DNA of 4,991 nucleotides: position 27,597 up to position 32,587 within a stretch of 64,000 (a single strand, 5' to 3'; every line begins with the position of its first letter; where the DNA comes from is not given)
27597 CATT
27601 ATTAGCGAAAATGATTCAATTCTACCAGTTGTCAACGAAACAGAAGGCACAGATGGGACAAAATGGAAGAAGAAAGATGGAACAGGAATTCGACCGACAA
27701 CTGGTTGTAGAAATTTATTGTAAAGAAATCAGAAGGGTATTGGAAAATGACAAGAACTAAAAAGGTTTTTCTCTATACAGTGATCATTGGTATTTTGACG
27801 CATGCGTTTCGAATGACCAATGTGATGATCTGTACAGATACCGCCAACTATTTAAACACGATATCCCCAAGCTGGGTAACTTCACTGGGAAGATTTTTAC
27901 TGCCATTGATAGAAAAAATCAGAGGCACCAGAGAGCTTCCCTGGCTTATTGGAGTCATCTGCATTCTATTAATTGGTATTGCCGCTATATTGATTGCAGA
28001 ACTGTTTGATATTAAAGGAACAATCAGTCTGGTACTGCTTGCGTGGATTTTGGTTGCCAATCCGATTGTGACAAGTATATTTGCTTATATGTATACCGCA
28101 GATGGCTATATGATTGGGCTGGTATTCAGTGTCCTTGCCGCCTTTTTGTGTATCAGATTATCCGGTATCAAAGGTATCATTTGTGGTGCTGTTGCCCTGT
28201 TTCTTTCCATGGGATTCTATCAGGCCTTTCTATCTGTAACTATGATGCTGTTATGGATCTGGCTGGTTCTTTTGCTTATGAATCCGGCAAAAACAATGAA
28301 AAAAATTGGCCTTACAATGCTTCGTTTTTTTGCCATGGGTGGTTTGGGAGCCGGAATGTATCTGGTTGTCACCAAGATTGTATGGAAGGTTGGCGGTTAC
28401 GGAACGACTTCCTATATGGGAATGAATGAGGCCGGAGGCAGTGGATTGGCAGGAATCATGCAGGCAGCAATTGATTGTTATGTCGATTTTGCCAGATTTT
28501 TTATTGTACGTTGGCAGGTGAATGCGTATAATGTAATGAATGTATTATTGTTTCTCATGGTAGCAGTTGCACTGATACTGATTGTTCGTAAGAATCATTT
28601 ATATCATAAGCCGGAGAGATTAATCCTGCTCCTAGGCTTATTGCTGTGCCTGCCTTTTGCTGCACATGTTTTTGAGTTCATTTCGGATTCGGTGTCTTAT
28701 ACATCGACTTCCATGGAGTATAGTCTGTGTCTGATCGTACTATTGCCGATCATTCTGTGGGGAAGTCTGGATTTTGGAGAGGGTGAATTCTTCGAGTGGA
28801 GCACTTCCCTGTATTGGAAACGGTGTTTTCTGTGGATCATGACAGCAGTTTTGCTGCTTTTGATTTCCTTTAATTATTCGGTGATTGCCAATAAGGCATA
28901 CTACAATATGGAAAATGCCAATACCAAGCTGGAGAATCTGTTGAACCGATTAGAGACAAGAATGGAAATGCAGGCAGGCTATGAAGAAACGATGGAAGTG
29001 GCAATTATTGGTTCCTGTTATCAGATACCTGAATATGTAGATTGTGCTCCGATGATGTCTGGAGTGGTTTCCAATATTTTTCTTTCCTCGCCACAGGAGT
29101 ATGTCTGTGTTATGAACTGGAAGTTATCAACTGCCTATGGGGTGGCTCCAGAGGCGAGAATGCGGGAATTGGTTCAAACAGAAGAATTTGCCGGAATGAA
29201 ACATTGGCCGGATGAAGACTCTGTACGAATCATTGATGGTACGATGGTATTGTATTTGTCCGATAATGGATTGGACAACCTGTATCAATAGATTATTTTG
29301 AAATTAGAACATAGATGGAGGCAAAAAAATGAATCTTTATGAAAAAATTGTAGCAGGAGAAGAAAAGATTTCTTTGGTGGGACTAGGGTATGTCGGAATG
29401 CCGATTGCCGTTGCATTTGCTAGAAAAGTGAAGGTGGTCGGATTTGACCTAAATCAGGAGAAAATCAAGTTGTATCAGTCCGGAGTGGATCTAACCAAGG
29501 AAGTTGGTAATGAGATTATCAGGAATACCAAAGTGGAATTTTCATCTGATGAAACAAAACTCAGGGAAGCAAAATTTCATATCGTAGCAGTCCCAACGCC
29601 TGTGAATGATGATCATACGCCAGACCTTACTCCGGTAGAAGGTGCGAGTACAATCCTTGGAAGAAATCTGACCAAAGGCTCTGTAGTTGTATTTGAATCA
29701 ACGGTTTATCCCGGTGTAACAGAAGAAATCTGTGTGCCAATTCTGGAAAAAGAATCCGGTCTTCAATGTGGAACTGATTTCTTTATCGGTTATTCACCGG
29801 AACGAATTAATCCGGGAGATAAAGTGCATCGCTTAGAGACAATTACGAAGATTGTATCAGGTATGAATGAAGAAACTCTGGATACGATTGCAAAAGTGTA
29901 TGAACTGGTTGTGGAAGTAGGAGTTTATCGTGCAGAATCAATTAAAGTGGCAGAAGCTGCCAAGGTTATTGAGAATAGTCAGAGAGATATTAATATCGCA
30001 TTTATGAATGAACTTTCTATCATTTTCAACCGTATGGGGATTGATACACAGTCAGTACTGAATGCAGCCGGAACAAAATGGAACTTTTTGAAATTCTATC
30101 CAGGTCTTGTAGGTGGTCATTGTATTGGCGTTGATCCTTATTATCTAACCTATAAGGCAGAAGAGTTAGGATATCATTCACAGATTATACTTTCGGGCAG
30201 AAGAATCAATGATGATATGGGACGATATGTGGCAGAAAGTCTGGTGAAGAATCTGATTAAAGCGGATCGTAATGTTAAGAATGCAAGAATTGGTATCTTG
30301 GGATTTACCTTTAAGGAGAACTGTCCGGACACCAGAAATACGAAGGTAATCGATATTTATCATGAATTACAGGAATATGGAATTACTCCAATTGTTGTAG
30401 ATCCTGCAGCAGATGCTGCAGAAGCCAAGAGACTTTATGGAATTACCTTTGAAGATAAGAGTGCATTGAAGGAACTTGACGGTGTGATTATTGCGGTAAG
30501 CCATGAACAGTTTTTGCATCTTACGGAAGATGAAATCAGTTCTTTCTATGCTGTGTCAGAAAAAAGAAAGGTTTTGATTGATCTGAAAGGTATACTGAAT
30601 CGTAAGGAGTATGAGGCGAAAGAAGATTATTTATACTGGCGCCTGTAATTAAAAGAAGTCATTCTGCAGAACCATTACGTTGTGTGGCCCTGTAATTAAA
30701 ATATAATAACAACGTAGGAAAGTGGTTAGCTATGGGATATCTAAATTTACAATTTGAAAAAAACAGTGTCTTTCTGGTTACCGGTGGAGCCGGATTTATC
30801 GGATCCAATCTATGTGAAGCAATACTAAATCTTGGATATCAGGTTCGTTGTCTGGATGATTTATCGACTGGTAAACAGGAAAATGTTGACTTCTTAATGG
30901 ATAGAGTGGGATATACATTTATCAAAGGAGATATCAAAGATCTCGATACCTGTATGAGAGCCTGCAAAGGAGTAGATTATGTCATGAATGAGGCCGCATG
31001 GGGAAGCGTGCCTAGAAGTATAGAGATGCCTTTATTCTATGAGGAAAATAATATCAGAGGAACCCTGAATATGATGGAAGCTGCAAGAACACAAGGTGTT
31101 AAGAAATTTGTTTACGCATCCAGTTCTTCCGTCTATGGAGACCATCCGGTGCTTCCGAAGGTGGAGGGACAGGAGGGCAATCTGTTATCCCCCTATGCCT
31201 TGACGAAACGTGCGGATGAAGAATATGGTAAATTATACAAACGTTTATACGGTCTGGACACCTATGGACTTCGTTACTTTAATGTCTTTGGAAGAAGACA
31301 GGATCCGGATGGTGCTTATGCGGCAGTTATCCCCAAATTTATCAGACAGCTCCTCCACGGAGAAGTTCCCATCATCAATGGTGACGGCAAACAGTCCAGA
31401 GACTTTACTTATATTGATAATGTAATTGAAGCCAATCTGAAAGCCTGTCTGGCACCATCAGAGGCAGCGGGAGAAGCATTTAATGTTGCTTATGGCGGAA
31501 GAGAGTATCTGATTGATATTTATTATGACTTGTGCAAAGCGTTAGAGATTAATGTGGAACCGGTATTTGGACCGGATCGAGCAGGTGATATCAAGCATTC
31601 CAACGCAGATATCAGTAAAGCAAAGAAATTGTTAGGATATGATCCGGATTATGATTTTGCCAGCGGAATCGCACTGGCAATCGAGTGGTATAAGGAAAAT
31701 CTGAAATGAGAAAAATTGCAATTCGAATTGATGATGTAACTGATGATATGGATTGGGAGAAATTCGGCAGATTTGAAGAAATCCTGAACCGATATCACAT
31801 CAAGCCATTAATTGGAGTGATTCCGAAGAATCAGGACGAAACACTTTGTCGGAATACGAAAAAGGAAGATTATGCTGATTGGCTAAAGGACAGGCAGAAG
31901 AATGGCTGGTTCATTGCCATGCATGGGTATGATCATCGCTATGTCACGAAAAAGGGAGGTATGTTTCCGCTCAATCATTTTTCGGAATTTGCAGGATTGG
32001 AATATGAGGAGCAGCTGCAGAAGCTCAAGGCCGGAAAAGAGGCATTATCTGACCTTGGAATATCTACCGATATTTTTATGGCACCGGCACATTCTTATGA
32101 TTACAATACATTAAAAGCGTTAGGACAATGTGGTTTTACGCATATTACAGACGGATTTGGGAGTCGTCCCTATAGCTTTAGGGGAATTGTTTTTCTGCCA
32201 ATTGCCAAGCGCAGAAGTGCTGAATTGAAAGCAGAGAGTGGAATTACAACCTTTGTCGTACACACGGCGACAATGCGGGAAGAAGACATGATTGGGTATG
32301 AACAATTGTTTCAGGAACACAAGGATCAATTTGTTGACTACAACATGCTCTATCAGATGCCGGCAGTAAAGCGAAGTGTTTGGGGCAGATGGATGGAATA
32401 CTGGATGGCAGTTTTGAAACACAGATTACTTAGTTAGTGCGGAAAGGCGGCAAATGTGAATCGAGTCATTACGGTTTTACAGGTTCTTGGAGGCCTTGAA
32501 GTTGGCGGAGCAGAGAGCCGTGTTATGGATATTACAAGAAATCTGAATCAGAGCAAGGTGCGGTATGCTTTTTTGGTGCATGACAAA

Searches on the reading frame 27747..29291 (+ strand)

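Call 8: search_protein_families(library=pfam, proteins=[window:27747-29291:+], max_evalue=0.00001)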
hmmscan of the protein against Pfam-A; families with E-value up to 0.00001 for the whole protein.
window:27747-29291:+ (514 aa): 1 family
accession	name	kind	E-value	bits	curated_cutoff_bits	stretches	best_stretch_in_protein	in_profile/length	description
PF14264.12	Glucos_trans_II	-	1.1e-37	130.3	30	1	22-309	3-293/317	Glucosyl transferase GtrII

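Call 57: search_protein_families(library=ncbifam, proteins=[window:27747-29291:+], max_evalue=0.001)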
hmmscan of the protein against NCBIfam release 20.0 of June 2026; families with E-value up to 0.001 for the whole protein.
window:27747-29291:+ (514 aa): 0 families

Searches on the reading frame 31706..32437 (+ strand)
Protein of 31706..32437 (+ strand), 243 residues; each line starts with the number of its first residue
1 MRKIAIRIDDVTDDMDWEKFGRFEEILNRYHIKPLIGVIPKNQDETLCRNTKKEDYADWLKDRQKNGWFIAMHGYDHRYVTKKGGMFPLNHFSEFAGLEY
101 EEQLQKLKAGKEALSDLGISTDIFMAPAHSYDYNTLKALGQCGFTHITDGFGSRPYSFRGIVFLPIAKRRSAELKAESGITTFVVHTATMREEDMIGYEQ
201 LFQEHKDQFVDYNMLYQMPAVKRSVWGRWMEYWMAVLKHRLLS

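Call 8: search_protein_families(library=pfam, proteins=[window:31706-32437:+], max_evalue=0.00001)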
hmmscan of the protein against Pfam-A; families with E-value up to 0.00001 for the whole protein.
window:31706-32437:+ (243 aa): 2 families
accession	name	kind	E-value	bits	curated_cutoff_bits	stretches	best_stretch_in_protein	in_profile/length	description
PF10096.14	DUF2334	-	2.1e-48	165.1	26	1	3-195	1-196/203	Uncharacterized protein conserved in bacteria (DUF2334)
PF01522.26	Polysacc_deac_1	-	4.3e-07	30.4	23.1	1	13-145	14-122/124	Polysaccharide deacetylase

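Call 57: search_protein_families(library=ncbifam, proteins=[window:31706-32437:+], max_evalue=0.001)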
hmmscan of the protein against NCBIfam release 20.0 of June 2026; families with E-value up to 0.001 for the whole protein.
window:31706-32437:+ (243 aa): 2 families
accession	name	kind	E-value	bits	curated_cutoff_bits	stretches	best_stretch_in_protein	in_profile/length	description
NF053788.1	GlcNAc_PG_deac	equivalog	9e-08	31.8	280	1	4-149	3-153/241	N-acetylglucosaminyl phosphatidylglycerol deacetylase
TIGR02764.1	spore_ybaN_pdaB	equivalog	0.00048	19.9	237.4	0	54-148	45-125/191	polysaccharide deacetylase family sporulation protein PdaB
